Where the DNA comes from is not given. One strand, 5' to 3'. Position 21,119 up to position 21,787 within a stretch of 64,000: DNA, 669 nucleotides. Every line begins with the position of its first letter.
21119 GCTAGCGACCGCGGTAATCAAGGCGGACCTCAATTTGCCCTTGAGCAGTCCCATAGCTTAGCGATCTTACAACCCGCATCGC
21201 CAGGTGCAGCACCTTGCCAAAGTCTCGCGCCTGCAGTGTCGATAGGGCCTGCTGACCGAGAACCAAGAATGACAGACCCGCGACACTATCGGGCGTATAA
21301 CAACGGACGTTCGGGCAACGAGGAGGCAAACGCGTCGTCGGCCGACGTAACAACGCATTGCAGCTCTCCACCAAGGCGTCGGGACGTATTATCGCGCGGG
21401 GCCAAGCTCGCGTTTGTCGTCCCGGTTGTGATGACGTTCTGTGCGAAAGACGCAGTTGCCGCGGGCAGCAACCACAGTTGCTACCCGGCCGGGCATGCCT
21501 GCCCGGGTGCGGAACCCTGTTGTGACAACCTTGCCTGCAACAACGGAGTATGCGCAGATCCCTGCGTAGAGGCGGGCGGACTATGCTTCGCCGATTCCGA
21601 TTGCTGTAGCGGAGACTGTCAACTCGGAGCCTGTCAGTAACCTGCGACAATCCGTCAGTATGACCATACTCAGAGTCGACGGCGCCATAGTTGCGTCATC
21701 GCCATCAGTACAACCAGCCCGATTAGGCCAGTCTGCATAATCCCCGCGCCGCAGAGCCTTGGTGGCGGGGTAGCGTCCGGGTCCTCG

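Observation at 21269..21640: Twin-arginine-signal protein with two tandem knottin-like (C-C-CC-C-C) modules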

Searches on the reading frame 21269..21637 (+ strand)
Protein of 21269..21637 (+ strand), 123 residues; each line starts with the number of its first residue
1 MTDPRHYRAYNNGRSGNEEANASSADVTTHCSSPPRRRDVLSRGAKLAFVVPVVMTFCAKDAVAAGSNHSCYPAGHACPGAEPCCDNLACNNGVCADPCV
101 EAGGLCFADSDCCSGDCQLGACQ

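Call 4: search_protein_families(library=pfam, proteins=[window:21269-21637:+], max_evalue=1)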
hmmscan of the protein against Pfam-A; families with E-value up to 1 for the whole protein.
window:21269-21637:+ (123 aa): 6 families
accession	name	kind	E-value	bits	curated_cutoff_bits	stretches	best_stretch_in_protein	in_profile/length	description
PF17557.7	Conotoxin_I2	-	0.00074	20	27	1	71-100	1-29/38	I2-superfamily conotoxins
PF02950.22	Conotoxin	-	0.069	14.5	25.1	1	67-96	46-75/75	Conotoxin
PF07740.17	Toxin_12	-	0.084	14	21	0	99-115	2-18/30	Ion channel inhibitory toxin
PF04706.18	Dickkopf_N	-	0.1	13.4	25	1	57-96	13-51/51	Dickkopf N-terminal cysteine-rich region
PF11703.13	UPF0506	-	0.23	12.3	23.2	1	76-122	6-58/59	UPF0506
PF06357.16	Omega-toxin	-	0.94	9.8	22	0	99-117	4-22/37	Omega-atracotoxin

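Call 6: find_homologous_proteins(query=window:21269-21637:+, max_evalue=0.01)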
Query window:21269-21637:+ (123 aa): 37 proteins with E <= 0.01 among 43 candidates.
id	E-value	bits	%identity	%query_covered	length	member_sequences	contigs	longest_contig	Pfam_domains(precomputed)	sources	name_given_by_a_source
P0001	7.6e-57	209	78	100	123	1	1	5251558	-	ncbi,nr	ncbi:MAG: hypothetical protein JSU86_09125 [Phycisphaerales bacterium]|nr:MAG: hypothetical protein 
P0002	3.1e-46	175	74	85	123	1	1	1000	-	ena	-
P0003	5.0e-43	164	73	85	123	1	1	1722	-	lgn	-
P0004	1.7e-42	163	67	89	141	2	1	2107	-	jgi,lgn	-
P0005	4.1e-41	158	61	100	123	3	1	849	-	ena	-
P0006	8.6e-41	157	68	92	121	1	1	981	-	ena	-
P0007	3.0e-35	139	59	92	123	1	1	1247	-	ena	-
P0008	2.8e-31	126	56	92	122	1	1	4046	-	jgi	jgi:hypothetical protein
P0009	9.0e-31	125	69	72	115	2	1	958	-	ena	-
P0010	5.7e-30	122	64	71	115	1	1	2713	-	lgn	-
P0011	3.2e-29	120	56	81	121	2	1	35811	-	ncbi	-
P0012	9.0e-29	118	56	90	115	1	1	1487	-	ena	-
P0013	9.7e-29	118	59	80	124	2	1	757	-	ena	-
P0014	3.0e-22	97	59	62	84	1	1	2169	-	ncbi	-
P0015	7.3e-20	89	59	67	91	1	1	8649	-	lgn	-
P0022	4.1e-17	81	55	66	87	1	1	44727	-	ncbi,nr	ncbi:MAG: hypothetical protein HY763_12360 [Planctomycetes bacterium]|nr:hypothetical protein [Planc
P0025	1.0e-15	76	52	63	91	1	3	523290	-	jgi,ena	-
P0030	3.8e-14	71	61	45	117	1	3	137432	-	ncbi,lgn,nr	ncbi:MAG: hypothetical protein J5J06_20195 [Phycisphaerae bacterium]|nr:hypothetical protein [Phycis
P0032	1.5e-12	66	60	42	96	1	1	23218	-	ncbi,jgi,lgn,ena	-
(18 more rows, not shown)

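Call 8: find_encoding_contigs(protein=P0001, flank=10000, max_places=3)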
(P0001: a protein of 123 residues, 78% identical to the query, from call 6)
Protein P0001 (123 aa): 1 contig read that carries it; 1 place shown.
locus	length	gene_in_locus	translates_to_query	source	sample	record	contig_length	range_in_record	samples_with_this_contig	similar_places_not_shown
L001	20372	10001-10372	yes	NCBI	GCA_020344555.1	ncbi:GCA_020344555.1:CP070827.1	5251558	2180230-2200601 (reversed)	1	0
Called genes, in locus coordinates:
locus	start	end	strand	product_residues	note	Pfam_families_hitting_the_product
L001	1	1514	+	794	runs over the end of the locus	PF00069:Pkinase, PF01636:APH (weak), PF07714:PK_Tyr_Ser-Thr, PF00069:Pkinase, PF00515:TPR_1 (faint), PF07719:TPR_2 (faint), PF13371:TPR_9 (faint)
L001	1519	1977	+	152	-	PF00472:RF-1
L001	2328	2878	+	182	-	PF01343:Peptidase_S49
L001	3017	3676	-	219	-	PF13828:DUF4190 (weak)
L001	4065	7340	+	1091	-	PF01839:FG-GAP (weak)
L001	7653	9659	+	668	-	PF00122:E1-E2_ATPase, PF00702:Hydrolase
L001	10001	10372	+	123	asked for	-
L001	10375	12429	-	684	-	PF13385:Laminin_G_3, PF11949:DUF3466 (faint)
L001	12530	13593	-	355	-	PF02163:Peptidase_M50, PF20216:DUF6576 (weak)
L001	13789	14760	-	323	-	PF01694:Rhomboid, PF08551:DUF1751 (weak), PF20216:DUF6576 (weak)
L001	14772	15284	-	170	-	PF00293:NUDIX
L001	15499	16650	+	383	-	PF02670:DXP_reductoisom, PF08436:DXP_redisom_C, PF13288:DXPR_C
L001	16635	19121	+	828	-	PF02163:Peptidase_M50, PF13180:PDZ_2 (weak), PF00595:PDZ (weak), PF17820:PDZ_6, PF14685:PDZ_Tricorn (weak), PF17820:PDZ_6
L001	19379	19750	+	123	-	PF07238:PilZ (weak)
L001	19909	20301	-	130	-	PF00380:Ribosomal_S9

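Call 9: find_encoding_contigs(protein=P0011, flank=10000, max_places=3)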
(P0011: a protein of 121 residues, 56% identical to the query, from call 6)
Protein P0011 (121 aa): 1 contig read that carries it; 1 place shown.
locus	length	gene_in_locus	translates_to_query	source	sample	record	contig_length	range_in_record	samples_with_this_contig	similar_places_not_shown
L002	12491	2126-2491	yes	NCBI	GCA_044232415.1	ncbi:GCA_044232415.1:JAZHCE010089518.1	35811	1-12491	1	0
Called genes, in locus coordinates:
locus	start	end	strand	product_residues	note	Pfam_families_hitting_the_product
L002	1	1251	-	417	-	?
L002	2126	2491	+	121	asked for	-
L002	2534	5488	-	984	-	-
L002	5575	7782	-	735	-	PF01602:Adaptin_N (faint), PF13646:HEAT_2, PF03130:HEAT_PBS (faint), PF13513:HEAT_EZ (weak), PF25786:HEAT_GCN1_C (faint), PF00514:Arm (faint), PF02985:HEAT (weak), PF13646:HEAT_2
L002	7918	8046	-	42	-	-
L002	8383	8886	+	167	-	PF04542:Sigma70_r2 (weak), PF08281:Sigma70_r4_2, PF04545:Sigma70_r4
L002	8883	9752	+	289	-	-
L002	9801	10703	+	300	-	-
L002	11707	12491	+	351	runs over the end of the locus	-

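Call 10: find_encoding_contigs(protein=P0022, flank=10000, max_places=3)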
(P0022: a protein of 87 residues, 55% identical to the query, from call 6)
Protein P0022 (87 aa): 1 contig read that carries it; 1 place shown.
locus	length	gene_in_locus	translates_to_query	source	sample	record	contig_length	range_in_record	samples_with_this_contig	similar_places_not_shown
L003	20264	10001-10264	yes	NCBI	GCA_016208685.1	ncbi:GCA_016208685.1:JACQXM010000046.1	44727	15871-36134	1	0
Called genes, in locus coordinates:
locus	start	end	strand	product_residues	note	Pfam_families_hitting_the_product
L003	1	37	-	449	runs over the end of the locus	PF02463:SMC_N (faint), PF13476:AAA_23 (faint), PF00005:ABC_tran, PF00931:NB-ARC (faint), PF13401:AAA_22 (faint), PF13555:AAA_29 (faint), PF12848:ABC_tran_Xtn, PF00005:ABC_tran, +1 more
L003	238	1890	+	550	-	PF13231:PMT_2 (weak)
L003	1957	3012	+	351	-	PF01209:Ubie_methyltran, PF13489:Methyltransf_23, PF08241:Methyltransf_11, PF08242:Methyltransf_12, PF13649:Methyltransf_25, PF13847:Methyltransf_31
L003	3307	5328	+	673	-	PF03264:Cytochrom_NNT (weak), PF14537:Cytochrom_c3_2 (faint), PF14522:Cytochrome_C7 (weak)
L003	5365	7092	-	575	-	-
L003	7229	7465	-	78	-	PF02810:SEC-C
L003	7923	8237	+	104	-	-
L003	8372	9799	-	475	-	-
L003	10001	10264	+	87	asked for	-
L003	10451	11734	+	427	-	PF07884:VKOR, PF01323:DSBA (faint)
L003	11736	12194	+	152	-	PF05402:PqqD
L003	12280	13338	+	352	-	PF27840:ScmC, PF07475:Hpr_kinase_C (weak)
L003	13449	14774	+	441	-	PF14907:NTP_transf_5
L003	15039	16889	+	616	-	PF08439:Peptidase_M3_N, PF01432:Peptidase_M3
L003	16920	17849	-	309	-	PF17131:TP_0789-like (weak)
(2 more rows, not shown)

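Call 12: find_encoding_contigs(protein=P0025, flank=10000, max_places=2)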
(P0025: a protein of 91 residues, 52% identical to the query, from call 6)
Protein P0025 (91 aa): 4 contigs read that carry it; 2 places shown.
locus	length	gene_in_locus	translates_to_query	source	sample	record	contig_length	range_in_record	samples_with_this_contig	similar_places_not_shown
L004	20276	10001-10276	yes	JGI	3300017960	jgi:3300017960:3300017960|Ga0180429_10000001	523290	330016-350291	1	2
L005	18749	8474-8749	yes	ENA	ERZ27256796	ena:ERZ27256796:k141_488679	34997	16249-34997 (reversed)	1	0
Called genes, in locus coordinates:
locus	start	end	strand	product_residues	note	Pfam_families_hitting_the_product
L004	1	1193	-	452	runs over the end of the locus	PF00072:Response_reg, PF00004:AAA (faint), PF00158:Sigma54_activat, PF14532:Sigma54_activ_2, PF07728:AAA_5, PF25601:AAA_lid_14, PF02954:HTH_8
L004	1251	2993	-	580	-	PF11563:Protoglobin, PF00512:HisKA, PF02518:HATPase_c, PF13581:HATPase_c_2 (faint)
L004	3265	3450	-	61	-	-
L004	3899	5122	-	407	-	PF01264:Chorismate_synt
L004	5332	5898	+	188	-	PF01894:YjbQ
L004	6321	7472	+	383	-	PF02548:Pantoate_transf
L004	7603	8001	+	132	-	PF02577:BFN_dom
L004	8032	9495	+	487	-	PF00288:GHMP_kinases_N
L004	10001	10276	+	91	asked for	-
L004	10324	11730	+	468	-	PF07884:VKOR, PF01323:DSBA (weak), PF13462:Thioredoxin_4 (weak), PF13743:Thioredoxin_5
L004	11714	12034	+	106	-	PF05402:PqqD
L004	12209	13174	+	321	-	PF07475:Hpr_kinase_C (weak), PF27840:ScmC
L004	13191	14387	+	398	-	PF14907:NTP_transf_5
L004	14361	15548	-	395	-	PF01676:Metalloenzyme, PF10143:PhosphMutase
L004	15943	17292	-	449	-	PF00289:Biotin_carb_N, PF02222:ATP-grasp, PF02786:CPSase_L_D2, PF07478:Dala_Dala_lig_C, PF02785:Biotin_carb_C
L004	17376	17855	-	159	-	PF00364:Biotin_lipoyl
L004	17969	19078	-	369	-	PF01321:Creatinase_N, PF00557:Peptidase_M24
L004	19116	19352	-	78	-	-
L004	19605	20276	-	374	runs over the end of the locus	PF01966:HD, PF13286:HD_assoc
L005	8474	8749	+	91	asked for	-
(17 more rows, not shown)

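Call 13: find_encoding_contigs(protein=P0030, flank=10000, max_places=2)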
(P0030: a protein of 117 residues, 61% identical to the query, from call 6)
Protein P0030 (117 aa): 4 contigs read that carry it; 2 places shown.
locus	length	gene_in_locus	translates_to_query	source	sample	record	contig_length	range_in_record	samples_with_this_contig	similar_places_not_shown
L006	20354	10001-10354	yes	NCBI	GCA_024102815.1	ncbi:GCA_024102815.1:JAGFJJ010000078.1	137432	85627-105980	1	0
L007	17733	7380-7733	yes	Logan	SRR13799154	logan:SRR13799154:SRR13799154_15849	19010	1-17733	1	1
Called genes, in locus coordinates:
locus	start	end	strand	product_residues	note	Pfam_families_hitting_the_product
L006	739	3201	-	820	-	-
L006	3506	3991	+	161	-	-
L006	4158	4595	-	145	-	-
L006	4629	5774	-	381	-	PF00266:Aminotran_5, PF01041:DegT_DnrJ_EryC1 (weak), PF01212:Beta_elim_lyase (weak)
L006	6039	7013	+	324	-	PF00389:2-Hacid_dh, PF02826:2-Hacid_dh_C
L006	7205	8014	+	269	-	PF00551:Formyl_trans_N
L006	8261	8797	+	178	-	-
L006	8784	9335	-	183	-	PF18955:DUF5698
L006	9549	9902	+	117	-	-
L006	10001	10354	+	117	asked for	-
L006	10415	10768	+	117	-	PF05402:PqqD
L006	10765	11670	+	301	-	PF27840:ScmC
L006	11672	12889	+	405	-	PF14907:NTP_transf_5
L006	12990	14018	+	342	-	PF00535:Glycos_transf_2, PF10111:Glyco_tranf_2_2 (weak), PF13641:Glyco_tranf_2_3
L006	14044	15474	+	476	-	PF13579:Glyco_trans_4_4, PF13439:Glyco_transf_4, PF13692:Glyco_trans_1_4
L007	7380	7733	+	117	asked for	-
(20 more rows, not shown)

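Call 14: find_encoding_contigs(protein=P0032, flank=10000, max_places=2)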
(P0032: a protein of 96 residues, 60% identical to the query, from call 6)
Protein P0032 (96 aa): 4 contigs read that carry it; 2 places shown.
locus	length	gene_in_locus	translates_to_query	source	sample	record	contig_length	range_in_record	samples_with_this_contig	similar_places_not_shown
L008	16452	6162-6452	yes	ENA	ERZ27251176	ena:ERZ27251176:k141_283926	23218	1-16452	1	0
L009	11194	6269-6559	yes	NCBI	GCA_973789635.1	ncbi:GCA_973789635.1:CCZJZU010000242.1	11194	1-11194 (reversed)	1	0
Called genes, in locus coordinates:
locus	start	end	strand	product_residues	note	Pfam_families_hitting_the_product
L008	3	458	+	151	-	?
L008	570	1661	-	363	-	-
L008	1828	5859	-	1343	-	PF00526:Dicty_CTDC (weak)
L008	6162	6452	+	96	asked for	-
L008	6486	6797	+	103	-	PF05402:PqqD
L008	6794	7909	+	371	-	PF27840:ScmC (faint)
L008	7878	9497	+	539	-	PF14907:NTP_transf_5, PF00856:SET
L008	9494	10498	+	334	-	PF00535:Glycos_transf_2, PF10111:Glyco_tranf_2_2 (weak), PF13641:Glyco_tranf_2_3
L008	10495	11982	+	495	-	PF13579:Glyco_trans_4_4, PF13439:Glyco_transf_4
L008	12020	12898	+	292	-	PF04542:Sigma70_r2, PF08281:Sigma70_r4_2 (weak), PF04545:Sigma70_r4 (faint)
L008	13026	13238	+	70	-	-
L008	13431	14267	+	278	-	-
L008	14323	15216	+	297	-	-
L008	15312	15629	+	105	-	-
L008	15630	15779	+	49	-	-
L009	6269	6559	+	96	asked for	-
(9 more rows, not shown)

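Call 19: search_protein_families(library=pfam, proteins=[L004:10324-11727:+, L004:11714-12031:+, L004:12209-13171:+, L004:13191-14384:+], max_evalue=0.01)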
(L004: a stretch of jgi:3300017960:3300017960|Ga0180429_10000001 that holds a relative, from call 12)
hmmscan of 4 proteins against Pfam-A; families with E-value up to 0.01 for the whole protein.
L004:10324-11727:+ (468 aa): 4 families
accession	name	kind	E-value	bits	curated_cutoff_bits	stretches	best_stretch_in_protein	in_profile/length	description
PF13743.12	Thioredoxin_5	-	8.8e-10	39.1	27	1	324-418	68-166/186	Thioredoxin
PF07884.19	VKOR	-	2.3e-09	37.9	27.5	1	15-159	4-133/134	Vitamin K epoxide reductase family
PF13462.12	Thioredoxin_4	-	1.2e-07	32.6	23.2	1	271-420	16-150/165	Thioredoxin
PF01323.26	DSBA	-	2e-07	31.4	25.6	1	332-421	87-178/191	DSBA-like thioredoxin domain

L004:11714-12031:+ (106 aa): 1 family
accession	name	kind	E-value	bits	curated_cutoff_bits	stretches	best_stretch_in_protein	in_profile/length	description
PF05402.18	PqqD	-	6.3e-17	62.1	23.4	1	32-98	1-67/67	Coenzyme PQQ synthesis protein D (PqqD)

L004:12209-13171:+ (321 aa): 2 families
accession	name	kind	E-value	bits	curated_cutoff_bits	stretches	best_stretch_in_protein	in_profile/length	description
PF07475.17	Hpr_kinase_C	-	3.9e-07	30.2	33.3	1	104-153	5-54/171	HPr Serine kinase C-terminal domain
PF13555.12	AAA_29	-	0.0031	17.7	27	1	109-133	13-38/61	P-loop containing region of AAA domain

L004:13191-14384:+ (398 aa): 1 family
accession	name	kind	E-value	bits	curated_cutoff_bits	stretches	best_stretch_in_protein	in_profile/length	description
PF14907.12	NTP_transf_5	-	1.6e-49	169.2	31.2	1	28-277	4-248/249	Uncharacterised nucleotidyltransferase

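Call 20: search_protein_families(library=ncbifam, proteins=[window:21269-21637:+, L004:10001-10273:+, L004:10324-11727:+, L004:11714-12031:+, L004:12209-13171:+, L004:13191-14384:+], max_evalue=0.01)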
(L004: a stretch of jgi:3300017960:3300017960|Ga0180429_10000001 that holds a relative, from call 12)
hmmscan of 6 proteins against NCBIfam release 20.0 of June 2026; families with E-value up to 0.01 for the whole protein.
window:21269-21637:+ (123 aa): 0 families

L004:10001-10273:+ (91 aa): 0 families

L004:10324-11727:+ (468 aa): 2 families
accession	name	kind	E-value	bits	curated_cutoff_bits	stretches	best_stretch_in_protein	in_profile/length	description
NF041057.1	Rcas_1661_fam_Se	equivalog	1.9e-05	24.3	190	1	329-413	138-224/247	Rcas_1661 family thioredoxin-like (seleno)lipoprotein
NF011480.0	PRK14889.1-4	equivalog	0.0051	17.2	120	1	82-159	58-126/132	VKOR family protein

L004:11714-12031:+ (106 aa): 7 families
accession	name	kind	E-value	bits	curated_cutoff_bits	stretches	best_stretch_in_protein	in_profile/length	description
TIGR04248.1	SCM_PqqD_rel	equivalog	4.5e-11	42.8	100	1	27-99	10-82/84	SynChlorMet cassette protein ScmD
TIGR04353.1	PqqD_rel_X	equivalog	8.4e-10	39.5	35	1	29-99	1-74/74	HPr-rel-A system PqqD family peptide chaperone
NF033536.1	lasso_PqqD_Bac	exception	9.8e-08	32.1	80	1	19-99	7-87/88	lasso peptide biosynthesis PqqD family chaperone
NF033530.1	lasso_PqqD_Strm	exception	1.4e-07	31.6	70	1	22-97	2-77/78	lasso peptide biosynthesis PqqD family chaperone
TIGR04302.1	geo_PqqD_fam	equivalog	8.3e-06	26.2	100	1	44-98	47-100/102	GeoRSP system PqqD family peptide chaperone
TIGR03859.1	PQQ_PqqD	equivalog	9.5e-06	25.4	46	1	45-98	28-80/81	pyrroloquinoline quinone biosynthesis peptide chaperone PqqD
NF002535.0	PRK02079.1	equivalog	0.0032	17.2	101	1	45-76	37-69/92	pyrroloquinoline quinone biosynthesis peptide chaperone PqqD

L004:12209-13171:+ (321 aa): 6 families
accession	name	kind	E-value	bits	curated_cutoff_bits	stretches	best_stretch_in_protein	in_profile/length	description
TIGR04352.1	HprK_rel_A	equivalog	4.9e-55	186.6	200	1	14-289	3-280/280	HprK-related kinase A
TIGR00679.1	hpr-ser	equivalog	4.1e-08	32.8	240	1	104-153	130-179/300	HPr(Ser) kinase/phosphatase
TIGR04249.1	SCM_chp_ScmC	equivalog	9.2e-07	28.5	125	1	106-163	126-185/292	SynChlorMet cassette protein ScmC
TIGR04355.1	HprK_rel_B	hypoth_equivalog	2e-05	23.9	200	1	106-157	145-196/351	HprK-related kinase B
NF003883.0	PRK05428.2-1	equivalog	8.5e-05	22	252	1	107-155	17-65/189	HPr kinase/phosphorylase-related protein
NF000361.1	self_FomB_kinase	exception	0.00071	18.7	400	1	103-308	123-316/325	FomB family phosphonate monophosphate kinase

L004:13191-14384:+ (398 aa): 0 families

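Call 41: predict_structure(alignment_id=A1)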
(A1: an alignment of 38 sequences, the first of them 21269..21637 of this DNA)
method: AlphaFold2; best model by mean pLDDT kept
length: 123 residues; sequences in the alignment: 38
mean_pLDDT: 64.6   pTM: 0.31
mean pLDDT of the five models: 64.6, 64.6, 60.8, 60.6, 58.4
residues with pLDDT >= 90: 10; 70-90: 44; 50-70: 34; < 50: 35
segments of 3 or more residues with pLDDT < 50: 1-32
pLDDT, mean of each block of 10 residues (from residue 1): 41 40 38 57 58 55 54 82 82 83 87 90 90
secondary structure, 60 per line:
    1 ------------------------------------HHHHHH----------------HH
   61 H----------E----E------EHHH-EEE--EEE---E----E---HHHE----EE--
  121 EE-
elements in order: H37-42 E89-91 E94-96

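Call 44: fold_search(model_id=the predicted structure, library=pdb)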
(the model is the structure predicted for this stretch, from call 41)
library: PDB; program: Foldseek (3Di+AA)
matches with E <= 10: 22; with E <= 0.001: 0
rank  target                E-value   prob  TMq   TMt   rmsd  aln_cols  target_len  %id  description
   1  5fzv_MODEL_1_A        1.7e-01  1.00  0.20  0.76   0.4        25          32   44  High resolution solution NMR structure of the spider venom peptide U3- scytotoxin-Sth1a (released 2016-06-08)
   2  6cuc_MODEL_1_A        3.4e-01  0.23  0.17  0.26  11.2        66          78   27  Solution structure of double knot toxin (DkTx) (released 2019-03-27)
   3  1hvw_MODEL_1_A        3.9e-01  0.98  0.20  0.83   0.8        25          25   36  HAIRPINLESS MUTANT OF OMEGA-ATRACOTOXIN-HV1A (released 2001-01-17)
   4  5irx_E                5.9e-01  0.30  0.19  0.29  10.6        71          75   28  Structure of TRPV1 in complex with DkTx and RTX, determined in lipid nanodisc (released 2016-05-25)
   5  9nvh_MODEL_1_A        6.3e-01  0.87  0.20  0.63   2.6        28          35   28  NMR structure of conotoxin k-SrXIA (released 2025-05-14)
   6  2kyj_MODEL_1_A        6.8e-01  0.77  0.21  0.61   1.5        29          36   28  Structure of the scorpion toxin U1-Liotoxin-Lw1a (released 2011-06-01)
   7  7rz3_MODEL_1_A        8.9e-01  0.20  0.21  0.30   7.9        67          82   33  The solution structure of remipede double-ICK toxin phi-Xibalbin3-Xt3a (released 2022-08-31)
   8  1axh_MODEL_1_A        1.2e+00  0.77  0.20  0.63   3.8        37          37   24  ATRACOTOXIN-HVI FROM HADRONYCHE VERSUTA (AUSTRALIAN FUNNEL-WEB SPIDER, NMR, 20 STRUCTURES (released 1997-11-12)
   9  2lds_MODEL_1_A        2.0e+00  0.20  0.19  0.51   2.2        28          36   28  Solution Structure of a Short-chain LaIT1 from the Venom of Scorpion Liocheles australasiae (released 2011-09-14)
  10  1wqb_MODEL_1_A        2.3e+00  0.38  0.20  0.63   1.9        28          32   36  Three-dimensional Solution Strucutre of Aptotoxin VII, from the venom of a Trap-door Spider (released 2005-12-13)
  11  2m9l_MODEL_1_A        2.3e+00  0.35  0.20  0.58   1.4        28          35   28  Solution structure of protoxin-1 (released 2014-04-30)
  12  2n7f_MODEL_1_A        2.7e+00  0.06  0.12  0.35   5.3        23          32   30  NMR solution structure of muO-conotoxin MfVIA (released 2016-04-06)
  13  1c6w_MODEL_1_A        3.6e+00  0.18  0.18  0.54   2.4        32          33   31  MAUROCALCIN FROM SCORPIO MAURUS (released 2000-09-06)
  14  5fzx_MODEL_1_A        3.8e+00  0.35  0.19  0.60   2.0        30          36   27  High resolution solution NMR structure of the spider venom peptide U5- scytotoxin-Sth1a (released 2016-06-08)
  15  1koz_MODEL_1_A        3.8e+00  0.16  0.18  0.49   2.2        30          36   27  SOLUTION STRUCTURE OF OMEGA-GRAMMOTOXIN SIA (released 2002-08-28)
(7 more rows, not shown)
